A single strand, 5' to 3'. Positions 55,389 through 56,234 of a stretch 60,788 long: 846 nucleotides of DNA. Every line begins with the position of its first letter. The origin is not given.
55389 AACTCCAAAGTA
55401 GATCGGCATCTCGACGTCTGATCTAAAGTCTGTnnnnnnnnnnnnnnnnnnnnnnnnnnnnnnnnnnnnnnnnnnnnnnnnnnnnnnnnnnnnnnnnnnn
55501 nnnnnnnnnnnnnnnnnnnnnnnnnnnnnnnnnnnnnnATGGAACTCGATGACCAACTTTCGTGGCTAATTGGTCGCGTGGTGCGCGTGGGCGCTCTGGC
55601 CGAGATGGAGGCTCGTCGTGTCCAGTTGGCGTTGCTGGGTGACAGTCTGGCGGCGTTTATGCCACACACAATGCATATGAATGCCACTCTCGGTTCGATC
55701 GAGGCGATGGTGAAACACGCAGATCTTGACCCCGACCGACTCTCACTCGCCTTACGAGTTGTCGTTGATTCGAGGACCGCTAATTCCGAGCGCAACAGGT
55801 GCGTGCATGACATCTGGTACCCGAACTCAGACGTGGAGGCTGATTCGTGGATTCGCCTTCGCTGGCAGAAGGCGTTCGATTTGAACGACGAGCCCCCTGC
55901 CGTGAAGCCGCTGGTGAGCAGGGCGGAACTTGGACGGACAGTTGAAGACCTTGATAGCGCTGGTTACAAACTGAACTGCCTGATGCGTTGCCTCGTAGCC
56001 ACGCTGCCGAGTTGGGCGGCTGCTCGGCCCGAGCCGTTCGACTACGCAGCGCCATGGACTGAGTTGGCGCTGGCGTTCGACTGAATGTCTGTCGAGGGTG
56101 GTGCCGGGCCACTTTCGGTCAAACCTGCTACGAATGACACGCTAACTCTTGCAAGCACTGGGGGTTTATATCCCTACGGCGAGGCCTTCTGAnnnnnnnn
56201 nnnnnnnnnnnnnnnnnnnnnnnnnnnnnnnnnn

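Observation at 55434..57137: HEPN-like (RNxxxH) protein paired with an Abi-alpha/DUF4393-like protein in island cargo: candidate two-gene abortive-infection/defence module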

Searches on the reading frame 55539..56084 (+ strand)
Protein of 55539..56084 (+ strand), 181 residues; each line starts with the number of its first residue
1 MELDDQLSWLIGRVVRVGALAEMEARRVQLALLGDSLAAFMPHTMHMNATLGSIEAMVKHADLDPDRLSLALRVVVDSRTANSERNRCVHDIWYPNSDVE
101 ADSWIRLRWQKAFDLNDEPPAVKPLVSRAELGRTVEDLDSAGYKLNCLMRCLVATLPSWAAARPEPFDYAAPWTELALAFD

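Call 4: search_protein_families(library=pfam, proteins=[window:55539-56084:+], max_evalue=1)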
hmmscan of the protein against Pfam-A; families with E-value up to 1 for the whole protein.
window:55539-56084:+ (181 aa): 0 families

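Call 5: search_protein_families(library=padloc, proteins=[window:55539-56084:+], max_evalue=1)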
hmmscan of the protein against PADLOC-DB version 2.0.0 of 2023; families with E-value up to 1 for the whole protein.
window:55539-56084:+ (181 aa): 0 families

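Call 6: search_protein_families(library=ncbifam, proteins=[window:55539-56084:+], max_evalue=1)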
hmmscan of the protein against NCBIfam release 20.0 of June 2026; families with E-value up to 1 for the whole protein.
window:55539-56084:+ (181 aa): 0 families

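Call 10: find_homologous_proteins(query=window:55539-56084:+)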
Query window:55539-56084:+ (181 aa): 1 proteins with E <= 0.001 among 401 candidates.
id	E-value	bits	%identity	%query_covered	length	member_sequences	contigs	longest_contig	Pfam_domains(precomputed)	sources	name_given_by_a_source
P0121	2.8e-116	404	100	100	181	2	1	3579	-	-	-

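Call 19: search_protein_representatives(protein=window:55539-56084:+)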
Query: 181 residues. Proteins with E-value up to 0.001 (for the whole library): 39; up to 1e-10: 6; up to 1e-30: 1. The best 39 are listed.
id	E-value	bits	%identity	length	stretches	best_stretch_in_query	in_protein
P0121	9.0e-117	403.5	100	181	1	1-181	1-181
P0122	6.6e-23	97.7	38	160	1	41-179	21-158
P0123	2.9e-18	82.6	36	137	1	50-177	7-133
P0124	6.7e-17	78.1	34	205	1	4-168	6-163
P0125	1.3e-16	77.2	35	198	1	6-168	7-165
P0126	4.1e-15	72.3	35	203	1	4-163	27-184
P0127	3.3e-07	46.6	31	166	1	3-153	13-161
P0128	3.5e-07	46.5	36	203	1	5-109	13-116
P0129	7.0e-07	45.5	30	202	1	6-168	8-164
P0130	7.6e-07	45.4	33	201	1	4-109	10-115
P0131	9.9e-07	45.0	34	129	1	62-156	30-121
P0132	1.2e-06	44.7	30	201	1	3-153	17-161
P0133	2.9e-06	43.5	34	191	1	2-160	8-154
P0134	3.5e-06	43.2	35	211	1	3-102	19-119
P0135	4.1e-06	43.0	27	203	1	4-164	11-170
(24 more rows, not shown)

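Call 21: search_protein_families(library=pfam, alignment_id=A2, max_evalue=1)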
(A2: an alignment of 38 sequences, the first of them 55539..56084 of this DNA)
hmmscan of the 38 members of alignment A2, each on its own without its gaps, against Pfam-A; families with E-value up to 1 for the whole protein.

A. member 1, window:55539-56084:+ (181 aa): 0 families

B. families by the number of members that match (of 38 scanned): 11 families
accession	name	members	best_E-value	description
PF02985.28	HEAT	1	0.036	HEAT repeat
PF10706.15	Aminoglyc_resit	1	0.06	Aminoglycoside-2''-adenylyltransferase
PF17663.6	DUF5525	1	0.064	Family of unknown function (DUF5525)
PF06644.16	ATP11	1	0.1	ATP11 protein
PF04540.18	Herpes_UL51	1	0.14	Herpesvirus UL51 protein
PF08855.15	DUF1825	1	0.15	Domain of unknown function (DUF1825)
PF21825.2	crAss001_48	1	0.16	crAss001_48 related protein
PF00025.27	Arf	1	0.17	ADP-ribosylation factor family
PF23158.1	DUF7056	1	0.18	Domain of unknown function (DUF7056)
PF12124.13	bCoV_SUD_C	1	0.23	Betacoronavirus SUD-C domain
PF14193.11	DUF4315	1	0.29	Domain of unknown function (DUF4315)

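Call 22: search_protein_families(library=padloc, alignment_id=A2, max_evalue=1)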
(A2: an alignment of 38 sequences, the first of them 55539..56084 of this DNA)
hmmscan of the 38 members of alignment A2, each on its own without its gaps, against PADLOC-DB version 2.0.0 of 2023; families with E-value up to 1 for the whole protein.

A. member 1, window:55539-56084:+ (181 aa): 0 families

B. families by the number of members that match (of 38 scanned): 2 families
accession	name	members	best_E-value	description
PDLC04132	HNH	1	0.00034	-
PDLC03877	NsnA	1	0.0077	-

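Call 29: find_encoding_contigs(protein=P0122, flank=5000, max_places=3)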
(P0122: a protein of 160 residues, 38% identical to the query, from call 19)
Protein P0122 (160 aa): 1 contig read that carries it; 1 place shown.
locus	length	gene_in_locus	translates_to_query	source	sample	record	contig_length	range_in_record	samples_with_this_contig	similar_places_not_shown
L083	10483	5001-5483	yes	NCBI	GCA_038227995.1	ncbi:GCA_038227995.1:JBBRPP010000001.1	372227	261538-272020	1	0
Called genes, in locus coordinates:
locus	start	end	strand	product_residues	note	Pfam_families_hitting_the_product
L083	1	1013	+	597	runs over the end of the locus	PF00664:ABC_membrane, PF00005:ABC_tran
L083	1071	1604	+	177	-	-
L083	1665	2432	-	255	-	PF10708:DUF2510 (weak)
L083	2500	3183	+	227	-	PF00300:His_Phos_1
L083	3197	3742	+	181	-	PF21320:WHD_Rv2258c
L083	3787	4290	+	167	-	PF08241:Methyltransf_11, PF08242:Methyltransf_12, PF13489:Methyltransf_23 (weak), PF13649:Methyltransf_25, PF13847:Methyltransf_31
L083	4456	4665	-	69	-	-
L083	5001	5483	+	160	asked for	-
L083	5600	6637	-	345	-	PF00440:TetR_N, PF13977:TetR_C_6, PF13577:SnoaL_4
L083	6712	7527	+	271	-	PF23441:SDR (weak), PF00106:adh_short, PF08659:KR, PF13561:adh_short_C2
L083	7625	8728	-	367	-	-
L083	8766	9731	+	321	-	PF02628:COX15-CtaA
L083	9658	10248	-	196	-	PF03703:bPH_2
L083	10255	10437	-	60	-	-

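Call 31: find_encoding_contigs(protein=P0124, flank=4000, max_places=3)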
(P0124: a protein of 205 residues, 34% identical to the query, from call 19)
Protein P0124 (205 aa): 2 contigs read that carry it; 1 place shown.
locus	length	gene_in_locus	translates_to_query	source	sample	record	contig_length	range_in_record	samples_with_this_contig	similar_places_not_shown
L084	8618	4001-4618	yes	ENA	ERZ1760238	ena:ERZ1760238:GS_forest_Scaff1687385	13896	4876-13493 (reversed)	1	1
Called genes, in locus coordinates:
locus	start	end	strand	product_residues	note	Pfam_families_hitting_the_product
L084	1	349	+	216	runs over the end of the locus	-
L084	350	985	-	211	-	-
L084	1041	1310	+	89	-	-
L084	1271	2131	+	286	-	-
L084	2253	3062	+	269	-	-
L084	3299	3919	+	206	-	-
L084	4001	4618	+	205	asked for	-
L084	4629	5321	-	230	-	PF13643:DUF4145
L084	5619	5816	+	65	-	-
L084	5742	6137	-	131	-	-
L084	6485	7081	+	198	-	PF00440:TetR_N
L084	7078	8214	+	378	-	PF02771:Acyl-CoA_dh_N (weak), PF08028:Acyl-CoA_dh_2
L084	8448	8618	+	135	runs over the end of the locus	-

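Call 32: find_encoding_contigs(protein=P0125, flank=4000, max_places=3)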
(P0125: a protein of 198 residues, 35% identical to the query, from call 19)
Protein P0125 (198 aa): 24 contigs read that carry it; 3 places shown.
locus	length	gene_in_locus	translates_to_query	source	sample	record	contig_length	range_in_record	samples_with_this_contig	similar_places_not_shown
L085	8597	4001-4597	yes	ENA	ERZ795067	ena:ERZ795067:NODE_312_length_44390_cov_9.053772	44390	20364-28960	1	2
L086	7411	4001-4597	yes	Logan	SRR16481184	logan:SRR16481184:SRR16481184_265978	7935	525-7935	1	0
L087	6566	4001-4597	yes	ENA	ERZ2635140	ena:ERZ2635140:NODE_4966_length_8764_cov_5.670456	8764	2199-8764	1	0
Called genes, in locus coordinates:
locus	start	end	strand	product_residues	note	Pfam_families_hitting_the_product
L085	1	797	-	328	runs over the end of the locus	-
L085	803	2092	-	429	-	PF04389:Peptidase_M28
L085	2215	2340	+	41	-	-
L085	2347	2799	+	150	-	PF08681:TacA1 (weak)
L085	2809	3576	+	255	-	PF13349:DUF4097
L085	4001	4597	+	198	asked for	-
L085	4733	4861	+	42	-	-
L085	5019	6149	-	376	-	PF14175:YaaC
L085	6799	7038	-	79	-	PF03840:SecG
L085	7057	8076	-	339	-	PF00005:ABC_tran, PF02463:SMC_N (weak), PF08352:oligo_HPY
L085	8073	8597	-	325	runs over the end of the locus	PF00005:ABC_tran, PF13304:AAA_21 (faint), PF08352:oligo_HPY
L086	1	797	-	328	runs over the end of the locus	-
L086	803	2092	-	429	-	PF04389:Peptidase_M28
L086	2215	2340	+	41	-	-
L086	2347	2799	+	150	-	PF08681:TacA1 (weak)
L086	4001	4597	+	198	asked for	-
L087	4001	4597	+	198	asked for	-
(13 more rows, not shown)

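Call 33: find_encoding_contigs(protein=P0126, flank=4000, max_places=3)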
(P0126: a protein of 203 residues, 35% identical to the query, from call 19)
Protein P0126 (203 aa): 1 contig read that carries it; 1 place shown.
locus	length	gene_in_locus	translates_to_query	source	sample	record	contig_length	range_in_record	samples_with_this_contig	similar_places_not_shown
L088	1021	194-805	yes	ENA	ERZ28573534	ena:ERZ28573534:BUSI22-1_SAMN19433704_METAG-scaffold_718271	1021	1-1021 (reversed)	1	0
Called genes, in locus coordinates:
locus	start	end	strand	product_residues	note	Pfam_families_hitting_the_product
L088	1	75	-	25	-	?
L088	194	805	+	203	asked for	-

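Call 34: predict_structure(alignment_id=A2)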
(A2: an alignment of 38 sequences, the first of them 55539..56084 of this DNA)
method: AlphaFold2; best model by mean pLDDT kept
length: 181 residues; sequences in the alignment: 38
mean_pLDDT: 93.4   pTM: 0.87
mean pLDDT of the five models: 93.4, 92.8, 92.7, 92.2, 91.6
residues with pLDDT >= 90: 146; 70-90: 32; 50-70: 3; < 50: 0
segments of 3 or more residues with pLDDT < 50: none
pLDDT, mean of each block of 10 residues (from residue 1): 90 98 98 96 93 98 97 98 96 89 90 76 86 98 98 95 91 95 90
secondary structure, 60 per line:
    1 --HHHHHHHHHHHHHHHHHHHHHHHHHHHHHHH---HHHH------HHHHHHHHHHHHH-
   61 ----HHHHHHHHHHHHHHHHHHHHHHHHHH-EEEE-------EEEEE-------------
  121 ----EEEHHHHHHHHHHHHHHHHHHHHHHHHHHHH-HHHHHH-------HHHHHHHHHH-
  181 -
elements in order: H3-33 H37-40 H47-59 H65-90 E92-95 E103-107 E125-127 H128-155 H157-162 H170-179

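Call 40: fold_search(model_id=the predicted structure, library=pdb)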
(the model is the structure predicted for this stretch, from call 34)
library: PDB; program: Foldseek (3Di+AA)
matches with E <= 10: 264; with E <= 0.001: 0
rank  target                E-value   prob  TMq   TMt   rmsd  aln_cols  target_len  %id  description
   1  6s37_A                2.0e-01  0.75  0.35  0.43  18.1       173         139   14  Ligand binding domain of the P. putida receptor PcaY_PP in complex with salicylic acid (released 2020-10-21)
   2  6s3b_B                2.0e-01  0.69  0.33  0.42  17.5       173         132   15  Ligand binding domain of the P. putida receptor PcaY_PP in complex with benzoate (released 2020-10-21)
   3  6s1a_B                2.5e-01  0.69  0.35  0.43  17.4       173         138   14  Ligand binding domain of the P. putida receptor PcaY_PP (released 2020-10-21)
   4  6s33_B                2.5e-01  0.66  0.33  0.42  17.5       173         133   14  Ligand binding domain of the P. putida receptor PcaY_PP in complex with Protocatechuate (released 2020-10-21)
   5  6s38_B                3.4e-01  0.72  0.35  0.46  18.9       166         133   14  Ligand binding domain of the P. putida receptor PcaY_PP in complex with quinate (released 2020-10-21)
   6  6s18_A                4.1e-01  0.57  0.34  0.40  16.1       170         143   13  Ligand binding domain of the P. putida receptor PcaY_PP in complex with glycerol (released 2020-10-21)
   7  6s1a_A                4.4e-01  0.57  0.34  0.42  17.4       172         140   14  Ligand binding domain of the P. putida receptor PcaY_PP (released 2020-10-21)
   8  6s33_A                4.6e-01  0.47  0.32  0.39  16.3       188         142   10  Ligand binding domain of the P. putida receptor PcaY_PP in complex with Protocatechuate (released 2020-10-21)
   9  4k0d_A                5.1e-01  0.33  0.31  0.37  18.4       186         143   14  Periplasmic sensor domain of sensor histidine kinase, Adeh_2942 (released 2013-06-12)
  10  4k0d_B                6.0e-01  0.33  0.30  0.36  19.3       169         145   15  Periplasmic sensor domain of sensor histidine kinase, Adeh_2942 (released 2013-06-12)
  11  6s18_B                6.3e-01  0.44  0.33  0.41  16.2       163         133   14  Ligand binding domain of the P. putida receptor PcaY_PP in complex with glycerol (released 2020-10-21)
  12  6s37_B                7.8e-01  0.41  0.32  0.42  13.1       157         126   13  Ligand binding domain of the P. putida receptor PcaY_PP in complex with salicylic acid (released 2020-10-21)
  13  9oqp_A                7.8e-01  0.09  0.21  0.13  23.3       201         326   10  Human pannexin 1 channel with 1mM mefloquine (released 2025-12-24)
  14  1yjg_D                8.6e-01  0.11  0.23  0.26  18.2       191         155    8  Variable Small Protein 1 of Borrelia turicatae (VspA or Vsp1) (released 2006-01-24)
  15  4e18_A                9.6e-01  0.28  0.29  0.22  16.0       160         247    5  Alpha-E-catenin is an autoinhibited molecule that co-activates vinculin (released 2012-05-16)
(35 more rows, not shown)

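Call 43: search_solved_structures(query=A2, max_evalue=10, show_alignments=3)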
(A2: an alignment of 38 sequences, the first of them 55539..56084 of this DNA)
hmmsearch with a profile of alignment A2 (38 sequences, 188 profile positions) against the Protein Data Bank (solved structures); distinct sequences matched with E-value up to 10: 11.
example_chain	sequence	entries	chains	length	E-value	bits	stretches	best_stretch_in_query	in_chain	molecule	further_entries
7jh6_A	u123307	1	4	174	0.097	15.5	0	49-86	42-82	Two-domain di-Zn(II) and porphyrin-binding protein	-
4bmk_A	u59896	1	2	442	0.99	12.2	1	44-92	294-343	SERINE PALMITOYLTRANSFERASE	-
2jgt_A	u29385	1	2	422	1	12.2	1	45-92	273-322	SERINE PALMITOYLTRANSFERASE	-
2jg2_A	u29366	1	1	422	1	12.1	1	45-92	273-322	SERINE PALMITOYLTRANSFERASE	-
2w8j_A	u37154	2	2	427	1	12.1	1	45-92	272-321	SERINE PALMITOYLTRANSFERASE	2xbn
2w8v_A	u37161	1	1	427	1.1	12.1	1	45-92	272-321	SERINE PALMITOYLTRANSFERASE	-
2w8u_A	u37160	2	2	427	1.1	12.1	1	45-92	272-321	SERINE PALMITOYLTRANSFERASE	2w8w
2w8t_A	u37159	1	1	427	1.1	12.1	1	45-92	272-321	SERINE PALMITOYLTRANSFERASE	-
7dgw_A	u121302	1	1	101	1.2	11.9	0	57-86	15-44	de novo designed protein H4A2S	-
7rad_A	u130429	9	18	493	1.4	11.7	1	15-61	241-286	Aldehyde dehydrogenase X, mitochondrial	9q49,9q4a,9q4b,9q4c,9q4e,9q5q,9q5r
7mjc_A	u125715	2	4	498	1.4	11.7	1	15-61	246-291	Aldehyde dehydrogenase X, mitochondrial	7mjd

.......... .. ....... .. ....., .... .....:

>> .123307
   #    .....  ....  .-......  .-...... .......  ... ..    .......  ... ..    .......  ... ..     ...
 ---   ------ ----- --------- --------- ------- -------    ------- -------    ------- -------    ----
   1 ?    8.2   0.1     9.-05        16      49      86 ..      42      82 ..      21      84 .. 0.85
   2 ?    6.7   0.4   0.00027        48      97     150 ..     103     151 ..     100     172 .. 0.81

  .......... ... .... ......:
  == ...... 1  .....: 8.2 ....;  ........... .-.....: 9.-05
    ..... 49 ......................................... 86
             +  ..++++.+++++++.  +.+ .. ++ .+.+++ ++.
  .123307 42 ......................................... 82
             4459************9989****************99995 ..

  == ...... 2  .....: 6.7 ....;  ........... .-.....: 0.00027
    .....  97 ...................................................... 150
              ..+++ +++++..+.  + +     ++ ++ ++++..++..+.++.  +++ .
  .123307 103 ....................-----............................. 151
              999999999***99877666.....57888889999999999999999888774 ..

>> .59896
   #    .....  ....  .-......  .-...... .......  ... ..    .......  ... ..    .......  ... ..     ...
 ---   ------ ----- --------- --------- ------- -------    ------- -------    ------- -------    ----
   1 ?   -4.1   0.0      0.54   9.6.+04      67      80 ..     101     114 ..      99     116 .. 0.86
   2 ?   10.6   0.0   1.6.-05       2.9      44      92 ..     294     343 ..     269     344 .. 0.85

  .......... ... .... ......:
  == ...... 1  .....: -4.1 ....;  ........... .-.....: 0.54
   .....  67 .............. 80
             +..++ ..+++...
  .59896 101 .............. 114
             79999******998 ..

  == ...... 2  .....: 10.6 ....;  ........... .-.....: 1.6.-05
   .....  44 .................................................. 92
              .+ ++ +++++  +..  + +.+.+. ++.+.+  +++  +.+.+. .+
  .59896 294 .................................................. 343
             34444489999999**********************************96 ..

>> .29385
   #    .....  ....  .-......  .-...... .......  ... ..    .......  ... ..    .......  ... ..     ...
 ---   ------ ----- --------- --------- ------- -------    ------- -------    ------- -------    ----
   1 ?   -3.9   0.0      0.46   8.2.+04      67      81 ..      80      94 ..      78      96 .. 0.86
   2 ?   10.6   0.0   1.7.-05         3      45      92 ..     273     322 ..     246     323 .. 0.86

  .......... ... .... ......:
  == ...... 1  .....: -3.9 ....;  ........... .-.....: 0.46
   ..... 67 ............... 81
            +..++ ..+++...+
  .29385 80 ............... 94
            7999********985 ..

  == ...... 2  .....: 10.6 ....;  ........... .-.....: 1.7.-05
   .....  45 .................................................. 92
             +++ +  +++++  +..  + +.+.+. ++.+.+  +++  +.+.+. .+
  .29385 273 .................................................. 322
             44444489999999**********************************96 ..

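Call 52: find_related_loci(query=A3, collection=metagenome_contigs, flank=4000)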
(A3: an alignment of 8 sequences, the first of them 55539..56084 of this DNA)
Query A3 (181 aa) in metagenome_contigs; peptide patterns used: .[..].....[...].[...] (x = any residue, [..] = any of these).
30 stretches matched a pattern; 1 encode a relative of the query (tblastn E <= 1e-3); 1 distinct loci.
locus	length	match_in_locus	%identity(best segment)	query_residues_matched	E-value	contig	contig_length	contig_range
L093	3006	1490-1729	21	73-155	1e-5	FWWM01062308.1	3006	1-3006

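Call 54: find_related_loci(query=A3, collection=viral_contigs, flank=4000)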
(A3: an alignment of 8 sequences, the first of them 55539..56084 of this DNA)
Query A3 (181 aa) in viral_contigs; peptide patterns used: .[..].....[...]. (x = any residue, [..] = any of these).
10 stretches matched a pattern; 2 encode a relative of the query (tblastn E <= 1e-3); 2 distinct loci.
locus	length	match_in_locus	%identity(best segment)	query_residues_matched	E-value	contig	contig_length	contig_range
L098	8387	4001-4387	27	2-129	3e-7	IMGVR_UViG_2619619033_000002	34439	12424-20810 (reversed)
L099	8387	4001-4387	27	2-129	9e-7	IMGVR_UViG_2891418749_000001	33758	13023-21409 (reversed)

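Call 60: find_homologous_proteins(query=A2, max_evalue=0.01)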
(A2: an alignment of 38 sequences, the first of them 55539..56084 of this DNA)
Query A2 (38 sequences) (181 aa, profile of the alignment): 85 proteins with E <= 0.01 among 8000 candidates.
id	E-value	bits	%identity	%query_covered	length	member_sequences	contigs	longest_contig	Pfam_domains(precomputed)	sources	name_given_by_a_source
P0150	2.3e-53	199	34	57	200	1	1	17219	-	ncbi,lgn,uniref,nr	ncbi:hypothetical protein [Kineosporia sp. R_H_3]|uniref:hypothetical protein n=1 Tax=Kineosporia sp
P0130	4.8e-52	194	34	56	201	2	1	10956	-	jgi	jgi:hypothetical protein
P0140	9.2e-51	190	28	98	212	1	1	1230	-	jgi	jgi:hypothetical protein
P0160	8.7e-50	187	30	66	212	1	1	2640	-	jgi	jgi:hypothetical protein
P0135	8.9e-50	187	27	98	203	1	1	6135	-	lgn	-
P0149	2.0e-49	186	32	55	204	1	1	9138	-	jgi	-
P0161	2.1e-49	186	29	60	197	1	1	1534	-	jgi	jgi:hypothetical protein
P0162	2.5e-49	185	30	57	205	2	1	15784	-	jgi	jgi:hypothetical protein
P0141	2.8e-48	182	34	51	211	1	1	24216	-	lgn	-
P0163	2.7e-47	179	32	55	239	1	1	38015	-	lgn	-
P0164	4.4e-47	178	30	58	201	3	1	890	-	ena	-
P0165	5.9e-47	178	28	82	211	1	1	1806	-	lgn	-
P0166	6.4e-47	178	28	62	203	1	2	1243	-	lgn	-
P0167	1.1e-46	177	26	90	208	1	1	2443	-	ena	-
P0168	2.1e-46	176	32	55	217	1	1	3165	-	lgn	-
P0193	1.2e-35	141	25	93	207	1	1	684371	-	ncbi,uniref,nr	ncbi:hypothetical protein [Kribbella sindirgiensis]|uniref:Uncharacterized protein n=1 Tax=Kribbella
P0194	1.6e-35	140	28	56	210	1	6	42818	-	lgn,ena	-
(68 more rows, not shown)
